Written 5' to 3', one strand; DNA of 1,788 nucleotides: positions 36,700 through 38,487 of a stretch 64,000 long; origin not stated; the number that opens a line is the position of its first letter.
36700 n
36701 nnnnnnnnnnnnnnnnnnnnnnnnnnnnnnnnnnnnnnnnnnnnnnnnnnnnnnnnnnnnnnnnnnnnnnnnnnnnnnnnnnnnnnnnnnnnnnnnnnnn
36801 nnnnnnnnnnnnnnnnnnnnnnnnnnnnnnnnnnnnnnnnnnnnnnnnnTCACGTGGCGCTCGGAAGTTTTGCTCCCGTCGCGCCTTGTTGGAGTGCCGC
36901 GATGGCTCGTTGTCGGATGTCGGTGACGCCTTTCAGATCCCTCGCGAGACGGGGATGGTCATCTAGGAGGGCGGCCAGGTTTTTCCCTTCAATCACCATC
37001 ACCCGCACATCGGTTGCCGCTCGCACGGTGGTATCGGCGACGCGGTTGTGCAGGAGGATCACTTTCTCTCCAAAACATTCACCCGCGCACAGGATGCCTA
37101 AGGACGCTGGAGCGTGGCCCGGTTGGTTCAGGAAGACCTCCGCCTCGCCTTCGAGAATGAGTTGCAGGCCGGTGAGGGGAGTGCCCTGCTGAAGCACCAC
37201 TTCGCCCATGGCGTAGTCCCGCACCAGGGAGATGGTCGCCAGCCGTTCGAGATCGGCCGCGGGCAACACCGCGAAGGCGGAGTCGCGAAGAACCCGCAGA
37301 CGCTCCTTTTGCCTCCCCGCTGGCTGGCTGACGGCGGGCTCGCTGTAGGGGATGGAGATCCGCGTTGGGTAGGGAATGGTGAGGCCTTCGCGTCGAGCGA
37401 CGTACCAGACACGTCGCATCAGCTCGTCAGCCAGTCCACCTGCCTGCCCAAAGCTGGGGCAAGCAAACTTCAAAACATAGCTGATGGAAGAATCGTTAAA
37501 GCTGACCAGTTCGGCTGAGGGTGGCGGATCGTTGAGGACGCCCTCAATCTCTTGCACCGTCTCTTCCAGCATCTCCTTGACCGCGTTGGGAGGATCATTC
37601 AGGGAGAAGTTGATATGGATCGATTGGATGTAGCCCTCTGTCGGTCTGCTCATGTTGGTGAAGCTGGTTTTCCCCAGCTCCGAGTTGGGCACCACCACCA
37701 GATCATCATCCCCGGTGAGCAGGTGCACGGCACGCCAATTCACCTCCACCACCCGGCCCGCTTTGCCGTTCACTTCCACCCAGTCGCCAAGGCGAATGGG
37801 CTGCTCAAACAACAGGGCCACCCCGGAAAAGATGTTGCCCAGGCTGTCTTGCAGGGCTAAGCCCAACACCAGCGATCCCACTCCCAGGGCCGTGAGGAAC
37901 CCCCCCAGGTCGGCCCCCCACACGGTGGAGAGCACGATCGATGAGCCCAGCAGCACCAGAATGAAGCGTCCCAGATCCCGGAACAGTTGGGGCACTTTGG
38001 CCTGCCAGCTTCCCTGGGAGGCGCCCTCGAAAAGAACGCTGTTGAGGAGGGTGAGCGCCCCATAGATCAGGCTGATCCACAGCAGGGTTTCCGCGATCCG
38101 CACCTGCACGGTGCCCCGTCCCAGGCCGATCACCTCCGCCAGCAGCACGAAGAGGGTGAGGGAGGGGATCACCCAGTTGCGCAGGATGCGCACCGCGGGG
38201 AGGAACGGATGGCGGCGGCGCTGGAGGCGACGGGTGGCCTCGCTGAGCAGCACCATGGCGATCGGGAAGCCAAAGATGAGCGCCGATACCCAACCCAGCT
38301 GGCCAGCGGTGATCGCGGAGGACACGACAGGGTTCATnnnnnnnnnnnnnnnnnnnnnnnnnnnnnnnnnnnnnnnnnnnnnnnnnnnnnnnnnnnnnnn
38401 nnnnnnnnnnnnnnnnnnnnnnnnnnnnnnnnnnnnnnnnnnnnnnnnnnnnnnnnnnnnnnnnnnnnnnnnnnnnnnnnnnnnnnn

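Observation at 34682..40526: Two pseudo-cyclases flanking an MscS channel: a probably nucleotide-independent sensor-channel system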

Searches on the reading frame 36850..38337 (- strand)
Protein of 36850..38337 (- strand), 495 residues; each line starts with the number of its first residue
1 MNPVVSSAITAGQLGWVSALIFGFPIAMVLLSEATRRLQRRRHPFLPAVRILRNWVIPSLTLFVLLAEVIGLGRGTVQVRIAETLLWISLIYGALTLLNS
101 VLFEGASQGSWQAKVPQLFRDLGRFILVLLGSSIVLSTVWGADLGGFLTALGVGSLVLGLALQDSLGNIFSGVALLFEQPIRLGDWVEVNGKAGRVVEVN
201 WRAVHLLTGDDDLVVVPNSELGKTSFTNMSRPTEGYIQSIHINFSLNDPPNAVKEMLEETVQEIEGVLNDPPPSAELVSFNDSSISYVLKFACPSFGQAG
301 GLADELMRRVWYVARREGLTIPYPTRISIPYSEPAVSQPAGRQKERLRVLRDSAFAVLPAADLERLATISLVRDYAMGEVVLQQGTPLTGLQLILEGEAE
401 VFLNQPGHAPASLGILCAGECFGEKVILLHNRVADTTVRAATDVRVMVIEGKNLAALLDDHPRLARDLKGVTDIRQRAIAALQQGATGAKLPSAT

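Call 6: search_protein_families(library=pfam, proteins=[window:36850-38337:-], max_evalue=0.01)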
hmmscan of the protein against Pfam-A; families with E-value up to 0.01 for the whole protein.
window:36850-38337:- (495 aa): 4 families
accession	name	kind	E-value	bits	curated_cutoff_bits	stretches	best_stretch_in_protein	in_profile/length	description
PF00924.24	MS_channel_2nd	-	6.6e-21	74.6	20.2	1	164-231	1-68/68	Mechanosensitive ion channel, beta-domain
PF00027.35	cNMP_binding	-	2.7e-14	53.3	27.5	1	373-461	2-89/89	Cyclic nucleotide-binding domain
PF21082.3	MS_channel_3rd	-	1.1e-06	29.4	21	1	239-320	4-87/88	Mechanosensitive ion channel MscS, C-terminal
PF21088.3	MS_channel_1st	-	0.0022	18.4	23.1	1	124-163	4-42/42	Mechanosensitive ion channel, transmembrane helices 2/3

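Call 7: search_protein_families(library=ncbifam, proteins=[window:36850-38337:-], max_evalue=0.01)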
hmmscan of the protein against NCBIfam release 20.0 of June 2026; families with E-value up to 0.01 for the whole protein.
window:36850-38337:- (495 aa): 11 families
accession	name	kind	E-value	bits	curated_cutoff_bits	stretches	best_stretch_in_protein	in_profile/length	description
NF008438.0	PRK11281.1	equivalog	2.3e-21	75.3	991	1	125-319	884-1077/1113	mechanosensitive channel MscK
NF007662.0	PRK10334.1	subfamily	6e-18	65.1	321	1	136-325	86-272/286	small-conductance mechanosensitive channel MscS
NF008180.0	PRK10929.1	equivalog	6.4e-18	64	809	1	122-325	878-1080/1109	miniconductance mechanosensitive channel MscM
NF047602.1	MscsSHelicob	equivalog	2.3e-16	60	400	1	125-322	54-250/260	small-conductance mechanosensitive channel MscS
NF047601.1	MscSThanab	equivalog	6.5e-15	55.3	500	1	120-325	69-271/280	small-conductance mechanosensitive channel MscS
NF041163.2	encap_f2b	equivalog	4.6e-13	49.1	400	1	360-477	85-202/450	family 2B encapsulin nanocompartment shell protein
TIGR03896.1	cyc_nuc_ocin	subfamily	8.3e-10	38.5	161.05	1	340-467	132-257/317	bacteriocin-type transport-associated protein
NF058543.1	ActPatMycb56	equivalog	2e-05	23.6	460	1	355-480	4-124/317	acetyltransferase Pat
NF008732.0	PRK11753.1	equivalog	4.6e-05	23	266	1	361-468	14-121/214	cAMP-activated global transcriptional regulator CRP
NF008542.0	PRK11465.1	equivalog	0.00069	18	596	1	117-264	511-653/741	mechanosensitive channel protein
NF006901.0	PRK09392.1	equivalog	0.003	16.9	211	1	344-466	4-124/236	transcriptional activator FtrB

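Call 21: find_homologous_proteins(query=window:36850-38337:-, max_evalue=1e-10)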
Query window:36850-38337:- (495 aa): 661 proteins with E <= 1e-10 among 8000 candidates; the best 120 are listed.
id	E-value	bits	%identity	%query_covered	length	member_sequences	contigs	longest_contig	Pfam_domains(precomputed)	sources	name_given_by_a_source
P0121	0.0e+0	1082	100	100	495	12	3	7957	PF00924.25,PF00027.36,PF21082.3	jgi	jgi:small-conductance mechanosensitive channel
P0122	5.0e-261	884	82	96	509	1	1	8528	PF00924.25,PF00027.36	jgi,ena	jgi:small-conductance mechanosensitive channel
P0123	5.5e-240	815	76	99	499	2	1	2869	PF00924.25,PF00027.36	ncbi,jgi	jgi:small-conductance mechanosensitive channel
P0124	5.5e-235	799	74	99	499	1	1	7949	PF00924.25,PF00027.36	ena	-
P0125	1.4e-230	784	73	98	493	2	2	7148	PF00924.25,PF00027.36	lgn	-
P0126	1.3e-229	781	74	98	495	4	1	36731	PF00924.25,PF00027.36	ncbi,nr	ncbi:MAG: mechanosensitive ion channel family protein [Cyanobacteriota bacterium]|nr:mechanosensitiv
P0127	1.7e-227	774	73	98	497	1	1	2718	PF00924.25,PF00027.36,PF21082.3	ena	-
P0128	5.4e-227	772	72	99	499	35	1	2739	PF00924.25,PF00027.36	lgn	-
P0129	4.4e-224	763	72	97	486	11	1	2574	PF00924.25,PF00027.36,PF21082.3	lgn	-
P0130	1.3e-223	761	71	99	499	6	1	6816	PF00924.25,PF00027.36,PF21082.3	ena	-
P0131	1.7e-223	761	72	97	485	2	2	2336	PF00924.25,PF00027.36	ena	-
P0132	1.3e-221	754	70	99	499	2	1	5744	PF00924.25,PF00027.36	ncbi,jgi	jgi:small-conductance mechanosensitive channel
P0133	3.2e-221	753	71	97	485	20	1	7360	PF00924.25,PF00027.36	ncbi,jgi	jgi:small-conductance mechanosensitive channel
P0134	3.8e-221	753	72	96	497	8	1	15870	PF00924.25,PF00027.36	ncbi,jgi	ncbi:MAG: mechanosensitive ion channel domain-containing protein [Cyanobacteriota bacterium]|jgi:sma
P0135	9.7e-219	745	71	97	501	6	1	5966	PF00924.25,PF00027.36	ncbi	ncbi:MAG: mechanosensitive ion channel domain-containing protein [Cyanobium sp.]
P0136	2.4e-215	734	67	98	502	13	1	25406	PF00924.25,PF00027.36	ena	-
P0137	6.2e-213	726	69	97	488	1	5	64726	PF00924.25,PF00027.36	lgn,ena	-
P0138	1.0e-211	722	70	98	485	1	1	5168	PF00924.25,PF00027.36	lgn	-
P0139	2.1e-206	704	68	96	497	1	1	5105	PF00924.25,PF00027.36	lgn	-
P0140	4.4e-199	680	66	94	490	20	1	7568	PF00924.25,PF00027.36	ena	-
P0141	2.2e-198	678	69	92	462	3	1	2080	PF00924.25,PF00027.36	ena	-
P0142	1.6e-196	672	69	88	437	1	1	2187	PF21088.3,PF00924.25,PF00027.36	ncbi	ncbi:MAG: mechanosensitive ion channel domain-containing protein, partial [Cyanobium sp.]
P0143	6.4e-190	650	64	95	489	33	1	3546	PF00924.25,PF00027.36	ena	-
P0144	2.5e-189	648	63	95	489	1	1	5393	PF00924.25,PF00027.36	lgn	-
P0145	1.5e-188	645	63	97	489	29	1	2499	PF00924.25,PF00027.36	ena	-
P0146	1.2e-186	639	63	95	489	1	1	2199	PF00924.25,PF00027.36,PF21082.3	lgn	-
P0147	9.4e-172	590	60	97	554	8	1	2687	PF00924.25,PF00027.36,PF21082.3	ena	-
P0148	2.7e-171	589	60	96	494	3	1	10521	PF00924.25,PF00027.36,PF21082.3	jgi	jgi:small-conductance mechanosensitive channel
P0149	2.1e-168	579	58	94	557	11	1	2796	PF00924.25,PF00027.36,PF21082.3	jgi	-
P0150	2.4e-168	579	57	95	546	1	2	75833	PF00924.25,PF00027.36,PF21082.3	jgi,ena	jgi:small-conductance mechanosensitive channel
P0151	7.2e-167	574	58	97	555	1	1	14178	PF00924.25,PF00027.36,PF21082.3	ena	-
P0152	7.6e-167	574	59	96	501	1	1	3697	PF00924.25,PF00027.36,PF21082.3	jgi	jgi:small-conductance mechanosensitive channel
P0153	1.2e-166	573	56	98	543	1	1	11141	PF00924.25,PF00027.36,PF21082.3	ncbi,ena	-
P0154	1.2e-166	573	58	96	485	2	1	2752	PF00924.25,PF00027.36,PF21082.3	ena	-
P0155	1.8e-166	573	58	96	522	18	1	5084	PF00924.25,PF00027.36,PF21082.3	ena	-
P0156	8.2e-166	570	57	97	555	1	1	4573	PF00924.25,PF00027.36,PF21082.3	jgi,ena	-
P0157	1.6e-165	570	57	97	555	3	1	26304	PF00924.25,PF00027.36,PF21082.3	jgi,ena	jgi:small-conductance mechanosensitive channel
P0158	7.8e-159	547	54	99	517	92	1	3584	PF00924.25,PF00027.36,PF21082.3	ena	-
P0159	1.5e-157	543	55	97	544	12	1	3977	PF00924.25,PF00027.36,PF21082.3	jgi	-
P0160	2.2e-157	543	55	97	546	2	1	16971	PF00924.25,PF00027.36,PF21082.3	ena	-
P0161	3.1e-157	542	53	96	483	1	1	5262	PF00924.25,PF00027.36,PF21082.3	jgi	jgi:small-conductance mechanosensitive channel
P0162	3.3e-157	542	54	98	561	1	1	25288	PF00924.25,PF00027.36,PF21082.3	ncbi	-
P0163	1.3e-156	540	54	97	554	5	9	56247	PF00924.25,PF00027.36,PF21082.3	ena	-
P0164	1.5e-156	540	55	95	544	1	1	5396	PF00924.25,PF00027.36,PF21082.3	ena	-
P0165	1.6e-156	540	54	98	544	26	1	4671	PF00924.25,PF00027.36,PF21082.3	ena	-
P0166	2.4e-156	539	55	95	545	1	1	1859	PF00924.25,PF00027.36,PF21082.3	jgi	jgi:small-conductance mechanosensitive channel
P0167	2.6e-156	539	54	98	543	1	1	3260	PF00924.25,PF00027.36,PF21082.3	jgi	jgi:small-conductance mechanosensitive channel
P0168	4.0e-156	538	54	97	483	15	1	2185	PF00924.25,PF00027.36,PF21082.3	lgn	-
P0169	4.6e-156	538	54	98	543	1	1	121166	PF00924.25,PF00027.36,PF21082.3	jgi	jgi:small-conductance mechanosensitive channel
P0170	5.3e-156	538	56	95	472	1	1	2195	PF00924.25,PF00027.36,PF21082.3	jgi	jgi:small-conductance mechanosensitive channel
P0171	6.6e-156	538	54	98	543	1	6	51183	PF00924.25,PF00027.36,PF21082.3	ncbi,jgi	jgi:small-conductance mechanosensitive channel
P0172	7.4e-156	538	55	96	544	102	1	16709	PF00924.25,PF00027.36,PF21082.3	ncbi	-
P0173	1.4e-155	537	56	95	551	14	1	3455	PF00924.25,PF00027.36,PF21082.3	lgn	-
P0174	1.4e-155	537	57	95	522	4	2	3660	PF00924.25,PF00027.36,PF21082.3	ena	-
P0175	1.4e-155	537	55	95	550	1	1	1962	PF00924.25,PF00027.36,PF21082.3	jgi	-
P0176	2.0e-155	536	55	97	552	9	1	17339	PF00924.25,PF00027.36,PF21082.3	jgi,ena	jgi:small-conductance mechanosensitive channel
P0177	3.0e-155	536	54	97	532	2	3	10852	PF00924.25,PF00027.36,PF21082.3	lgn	-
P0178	4.1e-155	535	71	69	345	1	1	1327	PF00924.25,PF00027.36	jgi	jgi:hypothetical protein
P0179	6.2e-155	535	55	96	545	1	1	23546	PF00924.25,PF00027.36,PF21082.3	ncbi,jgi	jgi:small-conductance mechanosensitive channel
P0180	1.7e-154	533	54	96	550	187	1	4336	PF00924.25,PF00027.36,PF21082.3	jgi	jgi:small-conductance mechanosensitive channel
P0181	2.8e-154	532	55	97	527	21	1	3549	PF00924.25,PF00027.36,PF21082.3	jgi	-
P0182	6.4e-154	531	56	96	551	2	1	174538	PF00924.25,PF00027.36,PF21082.3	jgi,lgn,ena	jgi:small-conductance mechanosensitive channel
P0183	2.3e-153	529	53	97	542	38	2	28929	PF00924.25,PF00027.36,PF21082.3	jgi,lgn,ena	jgi:small-conductance mechanosensitive channel/CRP-like cAMP-binding protein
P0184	1.2e-152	527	56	96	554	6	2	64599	PF00924.25,PF00027.36,PF21082.3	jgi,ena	jgi:small-conductance mechanosensitive channel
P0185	9.9e-152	524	53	98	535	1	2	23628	PF00924.25,PF00027.36,PF21082.3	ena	-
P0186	3.8e-150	519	53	97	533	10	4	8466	PF00924.25,PF00027.36,PF21082.3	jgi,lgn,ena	jgi:small-conductance mechanosensitive channel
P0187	9.2e-150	518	53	96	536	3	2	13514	PF00924.25,PF00027.36,PF21082.3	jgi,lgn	jgi:small-conductance mechanosensitive channel/CRP-like cAMP-binding protein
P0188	1.2e-148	514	53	96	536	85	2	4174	PF00924.25,PF00027.36,PF21082.3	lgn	-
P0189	1.2e-147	511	56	92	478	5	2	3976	PF00924.25,PF00027.36,PF21082.3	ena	-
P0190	1.9e-147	510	50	96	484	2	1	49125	PF00924.25,PF00027.36,PF21082.3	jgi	-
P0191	2.2e-146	506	52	99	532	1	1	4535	PF00924.25,PF00027.36,PF21082.3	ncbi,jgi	jgi:small-conductance mechanosensitive channel/CRP-like cAMP-binding protein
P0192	1.3e-144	501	53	95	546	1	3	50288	PF00924.25,PF00027.36,PF21082.3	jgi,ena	jgi:small-conductance mechanosensitive channel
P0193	6.9e-144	498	51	96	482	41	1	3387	PF00924.25,PF00027.36,PF21082.3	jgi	jgi:small-conductance mechanosensitive channel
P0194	2.9e-142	493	50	97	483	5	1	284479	PF00924.25,PF00027.36,PF21082.3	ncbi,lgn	-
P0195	4.0e-142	492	49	98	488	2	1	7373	PF00924.25,PF00027.36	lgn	-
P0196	9.6e-142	491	51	97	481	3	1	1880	PF00924.25,PF00027.36,PF21082.3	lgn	-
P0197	1.5e-141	490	52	95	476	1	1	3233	PF00924.25,PF00027.36,PF21082.3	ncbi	-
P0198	9.4e-141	488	49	97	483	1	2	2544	PF00924.25,PF00027.36,PF21082.3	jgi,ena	jgi:small-conductance mechanosensitive channel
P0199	3.9e-134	466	49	100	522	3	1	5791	PF00924.25,PF00027.36,PF21082.3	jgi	-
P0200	5.4e-133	462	46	96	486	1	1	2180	PF00924.25,PF00027.36,PF21082.3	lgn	-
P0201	7.7e-133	462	49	96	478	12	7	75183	PF00924.25,PF00027.36,PF21082.3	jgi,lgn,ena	-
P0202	3.6e-132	459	64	69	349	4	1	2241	PF00924.25,PF00027.36,PF21082.3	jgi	jgi:CRP-like cAMP-binding protein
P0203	2.0e-131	457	47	95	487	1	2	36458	PF00924.25,PF00027.36,PF21082.3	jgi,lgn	jgi:small-conductance mechanosensitive channel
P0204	1.4e-130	454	46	93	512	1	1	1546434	PF00924.25,PF00027.36,PF21082.3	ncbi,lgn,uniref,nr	ncbi:mechanosensitive ion channel family protein [Leptolyngbya ohadii]|uniref:mechanosensitive ion c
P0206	1.3e-129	451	47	96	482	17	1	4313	PF00924.25,PF00027.36,PF21082.3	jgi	-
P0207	7.3e-129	449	46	95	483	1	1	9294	PF00924.25,PF00027.36,PF21082.3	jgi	jgi:small-conductance mechanosensitive channel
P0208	6.8e-128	445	48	94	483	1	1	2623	PF00924.25,PF00027.36,PF21082.3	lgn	-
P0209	7.1e-128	445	46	93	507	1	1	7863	PF00924.25,PF00027.36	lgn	-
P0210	3.1e-127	443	48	95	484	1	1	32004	PF00924.25,PF00027.36,PF21082.3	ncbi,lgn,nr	ncbi:MAG: mechanosensitive ion channel family protein [Snowella sp.]|nr:mechanosensitive ion channel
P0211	2.5e-125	437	46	94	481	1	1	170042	PF21088.3,PF00924.25,PF00027.36,PF21082.3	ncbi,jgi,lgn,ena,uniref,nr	ncbi:MAG: mechanosensitive ion channel [Drouetiella hepatica Uher 2000/2452]|jgi:small-conductance m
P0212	5.3e-125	436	45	94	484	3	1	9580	PF00924.25,PF00027.36,PF21082.3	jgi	jgi:small-conductance mechanosensitive channel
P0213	1.9e-124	434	46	94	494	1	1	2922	PF00924.25,PF00027.36,PF21082.3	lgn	-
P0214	2.0e-124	434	45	94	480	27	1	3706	PF00924.25,PF00027.36,PF21082.3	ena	-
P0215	5.4e-124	433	44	96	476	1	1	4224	PF00924.25,PF00027.36,PF21082.3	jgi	jgi:small-conductance mechanosensitive channel/CRP-like cAMP-binding protein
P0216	9.6e-124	432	44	95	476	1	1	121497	PF00924.25,PF00027.36,PF21082.3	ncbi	-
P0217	1.3e-123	431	44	94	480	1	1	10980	PF00924.25,PF00027.36,PF21082.3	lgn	-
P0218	6.9e-123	429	45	95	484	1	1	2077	PF00924.25,PF00027.36,PF21082.3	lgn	-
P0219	1.9e-122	427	44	96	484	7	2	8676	PF00924.25,PF00027.36,PF21082.3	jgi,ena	jgi:small-conductance mechanosensitive channel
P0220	3.3e-122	427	44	94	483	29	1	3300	PF00924.25,PF00027.36,PF21082.3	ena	-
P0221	2.6e-121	424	44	95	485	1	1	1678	PF00924.25,PF00027.36,PF21082.3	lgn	-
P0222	1.2e-120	422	46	95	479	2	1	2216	PF00924.25,PF00027.36,PF21082.3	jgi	jgi:small-conductance mechanosensitive channel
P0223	1.7e-120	421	45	95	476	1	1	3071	PF00924.25,PF00027.36,PF21082.3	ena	-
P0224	3.8e-119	417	44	96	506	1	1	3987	PF00924.25,PF00027.36,PF21082.3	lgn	-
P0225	6.9e-119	416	43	90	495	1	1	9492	PF00924.25,PF00027.36,PF21082.3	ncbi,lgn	-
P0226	7.5e-119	416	43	90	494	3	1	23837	PF21088.3,PF00924.25,PF00027.36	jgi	jgi:small-conductance mechanosensitive channel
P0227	4.7e-118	413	42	94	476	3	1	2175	PF21088.3,PF00924.25,PF00027.36,PF21082.3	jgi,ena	jgi:small-conductance mechanosensitive channel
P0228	5.1e-118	413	44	95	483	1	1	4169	PF00924.25,PF00027.36,PF21082.3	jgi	jgi:small-conductance mechanosensitive channel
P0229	1.6e-117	411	45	89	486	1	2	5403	PF00924.25,PF00027.36,PF21082.3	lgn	-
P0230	2.8e-116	407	43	93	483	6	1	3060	PF00924.25,PF00027.36,PF21082.3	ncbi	-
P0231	5.3e-115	403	41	96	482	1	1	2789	PF00924.25,PF00027.36,PF21082.3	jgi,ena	jgi:small-conductance mechanosensitive channel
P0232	8.4e-115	402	43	94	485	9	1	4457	PF00924.25,PF00027.36,PF21082.3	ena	-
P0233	1.1e-114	402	43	95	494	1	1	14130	PF00924.25,PF00027.36,PF21082.3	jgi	jgi:small-conductance mechanosensitive channel/CRP-like cAMP-binding protein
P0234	1.8e-114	401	42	95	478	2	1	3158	PF00924.25,PF00027.36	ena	-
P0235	2.5e-114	401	42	91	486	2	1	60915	PF00924.25,PF00027.36,PF21082.3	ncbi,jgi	ncbi:MAG: hypothetical protein RLZZ511_3095 [Cyanobacteriota bacterium]|jgi:small-conductance mechan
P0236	6.4e-114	399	41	94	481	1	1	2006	PF00924.25,PF00027.36,PF21082.3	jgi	jgi:small-conductance mechanosensitive channel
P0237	3.8e-113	397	41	94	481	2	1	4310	PF00924.25,PF00027.36,PF21082.3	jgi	jgi:small-conductance mechanosensitive channel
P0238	1.2e-112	395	41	96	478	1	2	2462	PF00924.25,PF00027.36,PF21082.3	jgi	-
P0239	2.0e-112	394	41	95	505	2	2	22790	PF00924.25,PF00027.36,PF21082.3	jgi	jgi:small-conductance mechanosensitive channel/CRP-like cAMP-binding protein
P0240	2.9e-112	394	42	94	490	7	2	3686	PF00924.25,PF00027.36,PF21082.3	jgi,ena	jgi:small-conductance mechanosensitive channel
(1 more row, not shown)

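Call 34: find_related_loci(query=A1, collection=genome_contigs, flank=7000)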
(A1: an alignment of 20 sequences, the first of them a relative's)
Query A1 (495 aa) in genome_contigs; peptide patterns used: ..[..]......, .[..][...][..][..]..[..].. (x = any residue, [..] = any of these).
599 stretches matched a pattern (row limit reached: there are more); 561 encode a relative of the query (tblastn E <= 1e-3); the best 80 are kept; 80 distinct loci.
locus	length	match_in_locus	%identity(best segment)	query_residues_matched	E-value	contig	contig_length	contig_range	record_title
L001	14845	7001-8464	74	1-488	0e+0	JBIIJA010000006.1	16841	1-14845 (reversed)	MAG: Cyanobium sp. isolate ME2001-09-10pf_3300042914_group1_bin67 Rohwer_bin1297_scaffold_2949_c1, whole genome shotgun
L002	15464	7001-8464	73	1-488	0e+0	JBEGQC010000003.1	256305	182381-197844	MAG: Cyanobacteriota bacterium isolate pamunkeyriver_2019_sw_WHONDRS-S19S_0054_A_bin.56 scaffold_0000003, whole genome s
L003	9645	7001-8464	71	1-488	0e+0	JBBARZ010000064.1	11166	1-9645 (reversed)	MAG: Cyanobium sp. isolate EUL_232 ctg64-EUL_232, whole genome shotgun sequence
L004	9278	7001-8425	72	8-482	0e+0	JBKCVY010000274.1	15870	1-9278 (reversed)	MAG: Cyanobacteriota bacterium isolate samp_2051_VAMB_661 samp_2051_260748, whole genome shotgun sequence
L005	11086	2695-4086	65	14-477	0e+0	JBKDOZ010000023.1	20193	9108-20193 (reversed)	MAG: Synechococcaceae cyanobacterium isolate samp_2145_semibin_20 samp_2145_123547, whole genome shotgun sequence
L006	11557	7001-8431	58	10-486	1e-165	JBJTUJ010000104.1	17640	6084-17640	MAG: Cyanobium sp. isolate samp_4445_semibin_359 samp_4445_273354, whole genome shotgun sequence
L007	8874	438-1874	53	6-484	2e-160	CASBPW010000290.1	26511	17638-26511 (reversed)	MAG: uncultured cyanobacterium isolate PMM_0068 genome assembly, contig: PMM_0068_000000000290, whole genome shotgun seq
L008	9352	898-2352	54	16-494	9e-159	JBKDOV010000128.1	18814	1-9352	MAG: Cyanobacteriota bacterium isolate samp_2145_metabat2_127 samp_2145_1489979, whole genome shotgun sequence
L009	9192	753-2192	54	16-495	7e-153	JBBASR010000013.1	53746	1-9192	MAG: Cyanobium sp. isolate EUL_250 ctg13-EUL_250, whole genome shotgun sequence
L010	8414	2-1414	55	25-495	3e-152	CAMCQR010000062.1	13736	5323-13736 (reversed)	MAG: Synechococcus sp. UW140 isolate TE-08apr19-66 genome assembly, contig: TE-08apr19-C5682, whole genome shotgun seque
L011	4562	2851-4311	54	1-485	3e-155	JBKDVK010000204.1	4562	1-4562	MAG: Cyanobacteriota bacterium isolate samp_4365_semibin_1 samp_4365_404776, whole genome shotgun sequence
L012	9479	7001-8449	54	16-492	2e-157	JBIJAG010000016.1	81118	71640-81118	MAG: Cyanobium sp. isolate ME2006-07-12D11_3300042448_group2_bin104 Rohwer_bin1307_scaffold_67_c1, whole genome shotgun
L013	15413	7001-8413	56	16-486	6e-152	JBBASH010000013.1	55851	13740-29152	MAG: Cyanobium sp. isolate EUL_240 ctg13-EUL_240, whole genome shotgun sequence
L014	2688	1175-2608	52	4-479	2e-157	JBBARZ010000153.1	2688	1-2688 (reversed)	MAG: Cyanobium sp. isolate EUL_232 ctg153-EUL_232, whole genome shotgun sequence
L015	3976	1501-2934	52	4-479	4e-153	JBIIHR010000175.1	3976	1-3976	MAG: Cyanobium sp. isolate ME2001-08-13pf_3300042453_group1_bin134 Rohwer_bin1294_scaffold_45793_c1, whole genome shotgu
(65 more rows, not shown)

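Call 85: search_protein_representatives(protein=window:36850-38337:-)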
Query: 495 residues. Proteins with E-value up to 0.001 (for the whole library): 43069; up to 1e-10: 16479; up to 1e-30: 1109. The best 150 are listed.
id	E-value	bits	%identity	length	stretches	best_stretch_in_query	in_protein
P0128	1.7e-227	772.2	72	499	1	1-488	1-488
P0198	3.0e-141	487.8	50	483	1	8-484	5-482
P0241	1.3e-108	380.2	43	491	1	12-482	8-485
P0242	7.4e-107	374.4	40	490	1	11-488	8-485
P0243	1.2e-106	373.7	42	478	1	13-486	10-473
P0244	3.7e-105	368.8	41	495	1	7-480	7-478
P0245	1.8e-104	366.5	41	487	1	15-486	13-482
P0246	3.9e-104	365.4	40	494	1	11-483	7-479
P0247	6.7e-101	354.7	40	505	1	6-480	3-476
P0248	1.2e-98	347.3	38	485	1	14-479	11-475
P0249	9.4e-98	344.3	40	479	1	19-479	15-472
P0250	7.0e-97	341.5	43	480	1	12-480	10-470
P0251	7.5e-97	341.4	40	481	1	14-486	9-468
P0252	1.2e-96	340.7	36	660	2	16-489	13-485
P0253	1.6e-96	340.3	38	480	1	19-485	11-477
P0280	2.3e-87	310.1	36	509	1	30-484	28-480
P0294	5.4e-83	295.7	36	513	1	30-476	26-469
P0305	3.5e-80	286.4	33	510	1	19-486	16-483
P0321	1.5e-76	274.4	33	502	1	15-482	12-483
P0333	9.6e-75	268.5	35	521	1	30-490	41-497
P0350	2.7e-71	257.1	33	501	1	14-477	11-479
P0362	9.0e-69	248.8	33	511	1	38-480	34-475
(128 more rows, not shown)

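Call 87: find_encoding_contigs(protein=P0305, flank=6000, max_places=2)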
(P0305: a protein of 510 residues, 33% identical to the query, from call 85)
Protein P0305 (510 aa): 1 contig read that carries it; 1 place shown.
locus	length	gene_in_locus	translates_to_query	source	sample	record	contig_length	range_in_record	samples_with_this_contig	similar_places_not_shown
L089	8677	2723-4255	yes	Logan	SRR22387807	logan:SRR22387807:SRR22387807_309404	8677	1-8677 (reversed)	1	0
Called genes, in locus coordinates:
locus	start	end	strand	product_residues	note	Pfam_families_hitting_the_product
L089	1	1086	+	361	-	?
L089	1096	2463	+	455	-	PF00950:ABC-3, PF02742:Fe_dep_repr_C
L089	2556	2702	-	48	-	-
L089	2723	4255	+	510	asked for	PF00924:MS_channel_2nd, PF21082:MS_channel_3rd (faint), PF00027:cNMP_binding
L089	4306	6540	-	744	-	PF02534:T4SS-DNA_transf (faint), PF01935:DUF87 (weak)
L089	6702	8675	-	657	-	?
